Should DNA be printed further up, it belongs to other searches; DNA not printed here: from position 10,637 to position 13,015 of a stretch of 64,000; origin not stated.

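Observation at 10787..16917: Uncharacterised three-gene membrane module: soluble TIM-barrel-like protein, 661-aa polytopic membrane protein, DUF2723/GT-C-TPR protein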

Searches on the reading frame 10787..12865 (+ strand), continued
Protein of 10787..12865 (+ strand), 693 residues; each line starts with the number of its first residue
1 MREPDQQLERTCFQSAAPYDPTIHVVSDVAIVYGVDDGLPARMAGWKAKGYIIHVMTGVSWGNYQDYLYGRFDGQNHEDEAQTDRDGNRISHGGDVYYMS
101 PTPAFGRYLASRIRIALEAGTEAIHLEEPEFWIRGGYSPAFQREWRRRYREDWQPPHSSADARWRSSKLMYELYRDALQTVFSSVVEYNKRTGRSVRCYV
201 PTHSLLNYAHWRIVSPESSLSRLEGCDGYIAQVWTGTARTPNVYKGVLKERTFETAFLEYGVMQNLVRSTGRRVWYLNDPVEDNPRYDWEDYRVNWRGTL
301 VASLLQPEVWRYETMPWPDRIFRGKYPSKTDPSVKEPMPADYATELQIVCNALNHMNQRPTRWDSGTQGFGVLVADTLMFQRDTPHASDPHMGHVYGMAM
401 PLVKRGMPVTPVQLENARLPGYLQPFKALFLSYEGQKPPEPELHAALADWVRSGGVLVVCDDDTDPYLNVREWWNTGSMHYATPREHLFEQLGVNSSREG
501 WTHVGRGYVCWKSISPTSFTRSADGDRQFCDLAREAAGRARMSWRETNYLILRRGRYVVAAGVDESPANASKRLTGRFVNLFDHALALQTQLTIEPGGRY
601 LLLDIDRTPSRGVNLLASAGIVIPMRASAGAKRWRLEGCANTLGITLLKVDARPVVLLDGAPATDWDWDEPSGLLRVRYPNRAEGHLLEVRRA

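Call 60: find_related_loci(query=window:10787-12865:+, collection=metagenome_contigs, flank=7000)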
Query window:10787-12865:+ (693 aa) in metagenome_contigs; peptide patterns used: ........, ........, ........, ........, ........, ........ (x = any residue, [..] = any of these).
600 stretches matched a pattern (row limit reached: there are more); 593 encode a relative of the query (tblastn E <= 1e-3); the best 80 are kept; 80 distinct loci.
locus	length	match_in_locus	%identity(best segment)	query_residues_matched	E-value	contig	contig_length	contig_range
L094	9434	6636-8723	60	3-690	0e+0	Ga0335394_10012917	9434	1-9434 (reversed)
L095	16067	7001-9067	61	3-684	0e+0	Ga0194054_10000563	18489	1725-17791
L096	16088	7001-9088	59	3-690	0e+0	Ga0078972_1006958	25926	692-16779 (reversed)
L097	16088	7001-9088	59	3-690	0e+0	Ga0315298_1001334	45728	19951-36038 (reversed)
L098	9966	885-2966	60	2-690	0e+0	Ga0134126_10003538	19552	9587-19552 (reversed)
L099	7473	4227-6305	59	3-690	0e+0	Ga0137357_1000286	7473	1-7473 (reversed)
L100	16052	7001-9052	58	2-681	0e+0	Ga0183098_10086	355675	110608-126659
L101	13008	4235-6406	59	3-691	0e+0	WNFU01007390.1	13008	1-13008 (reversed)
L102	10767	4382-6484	58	3-690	0e+0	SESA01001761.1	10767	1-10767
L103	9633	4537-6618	60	3-691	0e+0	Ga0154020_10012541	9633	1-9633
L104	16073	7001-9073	60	1-690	0e+0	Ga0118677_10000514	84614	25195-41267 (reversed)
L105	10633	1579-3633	61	3-681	0e+0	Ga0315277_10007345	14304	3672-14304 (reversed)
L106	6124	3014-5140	58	6-690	0e+0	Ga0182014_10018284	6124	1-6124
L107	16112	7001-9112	59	3-683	0e+0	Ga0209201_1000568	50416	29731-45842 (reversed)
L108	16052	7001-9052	59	3-681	0e+0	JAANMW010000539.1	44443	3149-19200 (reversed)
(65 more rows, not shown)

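Call 65: search_protein_families(library=pfam, alignment_id=A1, max_evalue=1)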
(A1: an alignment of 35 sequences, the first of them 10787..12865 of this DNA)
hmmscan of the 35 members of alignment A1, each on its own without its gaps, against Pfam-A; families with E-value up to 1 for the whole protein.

A. member 1, window:10787-12865:+ (693 aa): 1 family
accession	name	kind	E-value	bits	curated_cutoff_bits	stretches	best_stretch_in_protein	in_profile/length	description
PF14258.12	DUF4350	-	0.015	16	30.4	1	402-464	16-75/181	Domain of unknown function (DUF4350)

B. families by the number of members that match (of 35 scanned): 5 families
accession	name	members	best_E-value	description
PF14258.12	DUF4350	20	0.00022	Domain of unknown function (DUF4350)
PF09822.16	ABC_transp_aux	2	0.0048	ABC-type uncharacterized transport system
PF13709.12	DUF4159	2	0.048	Domain of unknown function (DUF4159)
PF23359.1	Lsr2_DNA-bd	2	0.11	Lsr2 DNA-binding domain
PF09292.15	Neil1-DNA_bind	1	0.089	Endonuclease VIII-like 1, DNA bind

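Call 93: search_protein_families(library=pfam, alignment_id=A6, max_evalue=0.0001)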
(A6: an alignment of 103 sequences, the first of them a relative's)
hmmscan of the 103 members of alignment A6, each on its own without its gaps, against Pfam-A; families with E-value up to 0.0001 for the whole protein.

A. member 1, L094:3493-5703:- (737 aa): 19 families
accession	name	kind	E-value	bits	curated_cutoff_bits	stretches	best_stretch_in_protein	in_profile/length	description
PF00515.34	TPR_1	-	1.7e-36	123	27.8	2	655-687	1-33/34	Tetratricopeptide repeat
PF07719.23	TPR_2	-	1.7e-35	118.6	27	3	656-687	2-33/34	Tetratricopeptide repeat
PF13414.12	TPR_11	-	5.2e-30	103.3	26.8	2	668-703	7-42/42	TPR repeat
PF14559.12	TPR_19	-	9.6e-25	87.1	25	2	598-656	2-60/68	Tetratricopeptide repeat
PF13181.12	TPR_8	-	9.1e-24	82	25.7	0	388-415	2-29/34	Tetratricopeptide repeat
PF13431.12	TPR_17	-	1.8e-23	81.3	24.4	1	678-709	2-33/34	Tetratricopeptide repeat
PF13432.12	TPR_16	-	3.5e-22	78.9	32.7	3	661-723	3-65/65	Tetratricopeptide repeat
PF13428.12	TPR_14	-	9.4e-21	72.6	23.5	0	661-696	7-42/44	Tetratricopeptide repeat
PF13424.12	TPR_12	-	3.5e-20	72.4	30.1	3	655-719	3-75/77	Tetratricopeptide repeat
PF13174.12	TPR_6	-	7e-14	51.9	26.3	0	692-717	3-28/33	Tetratricopeptide repeat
PF12895.13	ANAPC3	-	3.5e-11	43.7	27.2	0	653-714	21-81/82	Anaphase-promoting complex, cyclosome, subunit 3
PF07721.20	TPR_4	-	5.3e-10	39.4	27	0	691-712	3-24/26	Tetratricopeptide repeat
PF13472.12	Lipase_GDSL_2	-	9e-09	36.5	32.9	1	147-313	1-94/178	GDSL-like Lipase/Acylhydrolase family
PF13371.12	TPR_9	-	9.1e-08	32.5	35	1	664-726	4-66/73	Tetratricopeptide repeat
PF00657.28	Lipase_GDSL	-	1.1e-07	32.7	23.6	0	419-481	147-208/208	GDSL-like Lipase/Acylhydrolase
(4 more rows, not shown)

B. families by the number of members that match (of 103 scanned): 145 families (the first 25 are shown)
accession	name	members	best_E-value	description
PF06439.18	3keto-disac_hyd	4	1.4e-31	3-keto-disaccharide hydrolase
PF16335.10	GtaA_6_Hairpin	3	7.9e-136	Glutaminase A six helical-hairpin domain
PF03629.24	SASA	3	1.1e-71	Carbohydrate esterase, sialic acid-specific acetylesterase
PF17168.10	DUF5127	3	2.4e-60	Domain of unknown function (DUF5127)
PF20736.2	Glyco_hydro127M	3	5e-26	Beta-L-arabinofuranosidase, GH127 middle domain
PF01408.29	GFO_IDH_MocA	3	2.5e-22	Oxidoreductase family, NAD-binding Rossmann fold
PF16334.10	DUF4964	3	6.6e-22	Domain of unknown function (DUF4964)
PF01653.23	DNA_ligase_aden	2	3.9e-84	NAD-dependent DNA ligase adenylation domain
PF04616.20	Glyco_hydro_43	2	1.5e-75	Glycosyl hydrolases family 43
PF07944.18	Beta-AFase-like_GH127_cat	2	8.5e-51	Beta-L-arabinofuranosidase, GH127 catalytic domain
PF25390.1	WD40_RLD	2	3e-38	RCC1-like domain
PF03120.22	DNA_ligase_OB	2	4.6e-34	NAD-dependent DNA ligase OB-fold domain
PF13385.13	Laminin_G_3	2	1.3e-30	Concanavalin A-like lectin/glucanases superfamily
PF22725.1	GFO_IDH_MocA_C3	2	6.4e-29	GFO/IDH/MocA C-terminal domain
PF12826.13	HHH_2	2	1.5e-19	Helix-hairpin-helix motif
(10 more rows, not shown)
